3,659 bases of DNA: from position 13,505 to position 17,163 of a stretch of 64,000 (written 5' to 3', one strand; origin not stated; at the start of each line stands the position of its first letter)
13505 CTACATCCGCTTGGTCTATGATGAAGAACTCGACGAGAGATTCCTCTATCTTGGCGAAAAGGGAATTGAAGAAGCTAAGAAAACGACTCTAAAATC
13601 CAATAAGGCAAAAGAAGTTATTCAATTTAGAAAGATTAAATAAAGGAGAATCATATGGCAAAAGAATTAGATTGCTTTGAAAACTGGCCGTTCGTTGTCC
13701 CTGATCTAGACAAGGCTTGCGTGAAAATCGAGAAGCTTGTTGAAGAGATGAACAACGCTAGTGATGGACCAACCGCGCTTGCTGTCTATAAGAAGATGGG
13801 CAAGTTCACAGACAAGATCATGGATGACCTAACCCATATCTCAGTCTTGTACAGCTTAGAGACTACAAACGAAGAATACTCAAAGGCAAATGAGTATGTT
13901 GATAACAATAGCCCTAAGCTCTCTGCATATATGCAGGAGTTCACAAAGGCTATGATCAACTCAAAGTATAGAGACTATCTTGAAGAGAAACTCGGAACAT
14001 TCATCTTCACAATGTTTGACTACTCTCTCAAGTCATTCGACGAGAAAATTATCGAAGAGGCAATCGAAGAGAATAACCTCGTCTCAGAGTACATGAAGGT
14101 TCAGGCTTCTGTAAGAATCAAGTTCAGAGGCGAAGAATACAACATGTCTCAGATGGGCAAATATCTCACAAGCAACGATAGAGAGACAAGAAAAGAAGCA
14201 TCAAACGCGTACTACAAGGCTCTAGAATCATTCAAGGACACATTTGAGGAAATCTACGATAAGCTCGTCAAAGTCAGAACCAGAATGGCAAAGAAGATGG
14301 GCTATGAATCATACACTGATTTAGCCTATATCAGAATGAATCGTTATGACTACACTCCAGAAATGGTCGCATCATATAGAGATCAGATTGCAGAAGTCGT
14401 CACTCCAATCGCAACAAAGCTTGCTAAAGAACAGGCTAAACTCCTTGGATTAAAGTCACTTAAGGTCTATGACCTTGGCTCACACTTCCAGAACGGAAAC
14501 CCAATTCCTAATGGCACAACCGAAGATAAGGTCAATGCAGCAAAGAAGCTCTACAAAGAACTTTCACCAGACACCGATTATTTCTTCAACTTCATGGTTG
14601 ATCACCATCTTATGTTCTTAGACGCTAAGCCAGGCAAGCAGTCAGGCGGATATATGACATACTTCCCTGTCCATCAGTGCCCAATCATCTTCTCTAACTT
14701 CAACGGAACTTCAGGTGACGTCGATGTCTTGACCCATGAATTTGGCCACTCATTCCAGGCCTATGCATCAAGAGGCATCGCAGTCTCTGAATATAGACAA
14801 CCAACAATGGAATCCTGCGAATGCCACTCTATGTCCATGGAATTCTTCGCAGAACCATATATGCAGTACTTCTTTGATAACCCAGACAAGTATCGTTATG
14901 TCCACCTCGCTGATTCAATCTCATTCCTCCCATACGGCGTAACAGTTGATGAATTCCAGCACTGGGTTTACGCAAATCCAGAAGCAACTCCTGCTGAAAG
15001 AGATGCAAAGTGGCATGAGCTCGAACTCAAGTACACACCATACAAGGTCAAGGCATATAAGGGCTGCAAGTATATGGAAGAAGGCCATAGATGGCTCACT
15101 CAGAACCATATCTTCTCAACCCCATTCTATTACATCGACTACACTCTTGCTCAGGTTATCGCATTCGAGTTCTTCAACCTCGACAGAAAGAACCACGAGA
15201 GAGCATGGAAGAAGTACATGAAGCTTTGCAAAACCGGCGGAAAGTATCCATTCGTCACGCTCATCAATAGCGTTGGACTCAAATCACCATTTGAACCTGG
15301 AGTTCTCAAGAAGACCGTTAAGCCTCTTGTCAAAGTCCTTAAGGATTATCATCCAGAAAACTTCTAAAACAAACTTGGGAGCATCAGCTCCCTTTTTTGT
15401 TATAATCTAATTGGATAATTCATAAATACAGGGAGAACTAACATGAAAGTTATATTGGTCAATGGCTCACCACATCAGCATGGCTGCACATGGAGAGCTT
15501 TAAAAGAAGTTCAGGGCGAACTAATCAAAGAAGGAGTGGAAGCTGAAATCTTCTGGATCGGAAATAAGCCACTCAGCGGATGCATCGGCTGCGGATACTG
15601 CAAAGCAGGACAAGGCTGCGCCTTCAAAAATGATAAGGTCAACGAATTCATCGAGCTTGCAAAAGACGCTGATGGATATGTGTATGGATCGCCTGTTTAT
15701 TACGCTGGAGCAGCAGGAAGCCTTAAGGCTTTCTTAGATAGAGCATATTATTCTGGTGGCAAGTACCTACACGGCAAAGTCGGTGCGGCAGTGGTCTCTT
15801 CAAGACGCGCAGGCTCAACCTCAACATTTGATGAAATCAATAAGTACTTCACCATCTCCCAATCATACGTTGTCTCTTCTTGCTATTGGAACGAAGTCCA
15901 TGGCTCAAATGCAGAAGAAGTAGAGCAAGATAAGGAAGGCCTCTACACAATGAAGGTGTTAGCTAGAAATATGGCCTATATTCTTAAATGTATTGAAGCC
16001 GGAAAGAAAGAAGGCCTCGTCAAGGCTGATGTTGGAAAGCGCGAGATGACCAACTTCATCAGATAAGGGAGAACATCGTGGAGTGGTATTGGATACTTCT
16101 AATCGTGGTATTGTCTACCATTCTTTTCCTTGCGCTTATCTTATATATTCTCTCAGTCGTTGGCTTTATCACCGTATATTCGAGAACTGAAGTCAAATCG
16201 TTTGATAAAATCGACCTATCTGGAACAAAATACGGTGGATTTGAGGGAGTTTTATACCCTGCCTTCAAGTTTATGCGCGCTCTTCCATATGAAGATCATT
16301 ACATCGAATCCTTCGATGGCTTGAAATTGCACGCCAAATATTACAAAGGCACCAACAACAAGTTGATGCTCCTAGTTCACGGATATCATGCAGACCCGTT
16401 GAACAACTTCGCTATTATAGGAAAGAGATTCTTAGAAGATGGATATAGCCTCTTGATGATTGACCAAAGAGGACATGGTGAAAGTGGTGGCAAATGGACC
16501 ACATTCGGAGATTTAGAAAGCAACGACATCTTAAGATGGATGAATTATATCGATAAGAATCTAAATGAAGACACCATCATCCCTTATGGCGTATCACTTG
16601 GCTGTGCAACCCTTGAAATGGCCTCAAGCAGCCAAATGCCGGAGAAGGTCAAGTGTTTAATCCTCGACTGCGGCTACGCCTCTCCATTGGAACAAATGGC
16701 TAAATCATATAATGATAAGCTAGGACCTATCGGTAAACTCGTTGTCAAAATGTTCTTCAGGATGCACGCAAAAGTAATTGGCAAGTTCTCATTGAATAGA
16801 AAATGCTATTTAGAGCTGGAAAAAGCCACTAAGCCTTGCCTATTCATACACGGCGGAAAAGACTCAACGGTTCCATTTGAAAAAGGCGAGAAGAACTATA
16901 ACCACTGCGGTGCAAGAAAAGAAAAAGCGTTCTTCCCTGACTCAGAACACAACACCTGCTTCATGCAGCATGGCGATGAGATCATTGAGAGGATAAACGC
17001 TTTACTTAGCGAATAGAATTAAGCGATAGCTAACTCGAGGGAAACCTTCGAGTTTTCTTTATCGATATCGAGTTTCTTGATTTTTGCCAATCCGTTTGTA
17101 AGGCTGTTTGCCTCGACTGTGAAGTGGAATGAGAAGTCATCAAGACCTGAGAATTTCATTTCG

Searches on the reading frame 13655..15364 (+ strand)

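Call 55: search_protein_families(library=pfam, proteins=[window:13655-15364:+], max_evalue=0.00001)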
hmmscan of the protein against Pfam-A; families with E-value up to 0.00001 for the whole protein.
window:13655-15364:+ (570 aa): 1 family
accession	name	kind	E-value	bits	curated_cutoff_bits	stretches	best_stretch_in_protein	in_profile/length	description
PF01432.26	Peptidase_M3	-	3.5e-25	89.7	27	1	171-552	3-453/457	Peptidase family M3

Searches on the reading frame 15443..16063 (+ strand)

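Call 55: search_protein_families(library=pfam, proteins=[window:15443-16063:+], max_evalue=0.00001)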
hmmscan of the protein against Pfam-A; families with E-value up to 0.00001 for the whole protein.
window:15443-16063:+ (207 aa): 2 families
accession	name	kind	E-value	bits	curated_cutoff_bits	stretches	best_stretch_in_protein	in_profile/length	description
PF03358.20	FMN_red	-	1e-28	100.3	24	1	1-150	1-146/152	NADPH-dependent FMN reductase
PF02525.22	Flavodoxin_2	-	1.2e-06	28.8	27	1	1-129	1-141/198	Flavodoxin-like fold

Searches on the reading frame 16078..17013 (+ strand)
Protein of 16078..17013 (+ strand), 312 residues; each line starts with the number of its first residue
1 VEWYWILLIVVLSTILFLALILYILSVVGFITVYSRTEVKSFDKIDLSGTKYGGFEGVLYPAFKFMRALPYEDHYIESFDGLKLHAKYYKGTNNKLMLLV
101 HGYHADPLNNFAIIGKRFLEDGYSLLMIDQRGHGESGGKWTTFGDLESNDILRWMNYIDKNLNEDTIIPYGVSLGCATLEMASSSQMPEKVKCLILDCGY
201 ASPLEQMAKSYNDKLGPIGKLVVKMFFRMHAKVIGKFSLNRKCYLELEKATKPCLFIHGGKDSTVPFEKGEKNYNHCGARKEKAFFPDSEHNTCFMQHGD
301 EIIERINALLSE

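Call 76: search_protein_families(library=pfam, proteins=[window:16078-17013:+], max_evalue=0.00001)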
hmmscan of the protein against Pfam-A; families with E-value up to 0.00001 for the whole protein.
window:16078-17013:+ (312 aa): 5 families
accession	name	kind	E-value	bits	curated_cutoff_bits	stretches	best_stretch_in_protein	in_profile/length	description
PF12146.15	Hydrolase_4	-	2.1e-15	57.1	27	1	94-225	4-129/239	Serine aminopeptidase, S33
PF00561.26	Abhydrolase_1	-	8.2e-15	55.6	25.8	1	96-212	2-110/245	alpha/beta hydrolase fold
PF02129.25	Peptidase_S15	-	2.9e-08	34.2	23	1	90-205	46-134/262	X-Pro dipeptidyl-peptidase (S15 family)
PF00326.27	Peptidase_S9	-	1.8e-07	31.3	22.6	1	119-291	10-187/213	Prolyl oligopeptidase family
PF12697.13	Abhydrolase_6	-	4.3e-06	28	26.3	0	98-211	2-107/217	Alpha/beta hydrolase family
